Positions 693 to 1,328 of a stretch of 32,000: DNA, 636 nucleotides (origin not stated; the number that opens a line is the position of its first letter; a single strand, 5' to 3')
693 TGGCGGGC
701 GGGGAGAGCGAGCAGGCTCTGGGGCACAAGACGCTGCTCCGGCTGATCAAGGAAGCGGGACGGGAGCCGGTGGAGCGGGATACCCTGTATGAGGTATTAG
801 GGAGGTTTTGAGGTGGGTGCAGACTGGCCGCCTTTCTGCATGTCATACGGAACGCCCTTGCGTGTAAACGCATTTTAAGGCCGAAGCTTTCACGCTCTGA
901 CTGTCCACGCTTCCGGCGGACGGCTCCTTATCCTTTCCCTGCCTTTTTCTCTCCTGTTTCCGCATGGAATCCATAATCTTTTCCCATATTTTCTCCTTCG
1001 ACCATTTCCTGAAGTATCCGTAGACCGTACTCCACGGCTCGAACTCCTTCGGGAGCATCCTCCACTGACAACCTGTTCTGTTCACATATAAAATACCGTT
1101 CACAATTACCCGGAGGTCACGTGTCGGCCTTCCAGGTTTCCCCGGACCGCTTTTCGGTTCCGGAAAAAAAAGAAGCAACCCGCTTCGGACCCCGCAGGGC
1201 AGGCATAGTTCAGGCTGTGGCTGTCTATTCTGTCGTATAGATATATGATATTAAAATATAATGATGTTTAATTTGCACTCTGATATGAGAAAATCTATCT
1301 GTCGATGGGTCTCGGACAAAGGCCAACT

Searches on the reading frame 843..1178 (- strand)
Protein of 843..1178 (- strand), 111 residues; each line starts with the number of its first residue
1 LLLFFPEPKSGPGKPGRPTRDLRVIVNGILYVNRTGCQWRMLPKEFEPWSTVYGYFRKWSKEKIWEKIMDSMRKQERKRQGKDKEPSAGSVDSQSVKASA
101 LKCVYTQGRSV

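Call 96: search_protein_families(library=pfam, proteins=[window:843-1178:-], max_evalue=0.0001)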
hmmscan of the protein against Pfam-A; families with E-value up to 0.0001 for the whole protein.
window:843-1178:- (111 aa): 1 family
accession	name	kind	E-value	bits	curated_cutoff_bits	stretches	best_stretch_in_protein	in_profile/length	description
PF13340.11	DUF4096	-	5.7e-25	87.8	34.3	1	5-69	13-76/76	Putative transposase of IS4/5 family (DUF4096)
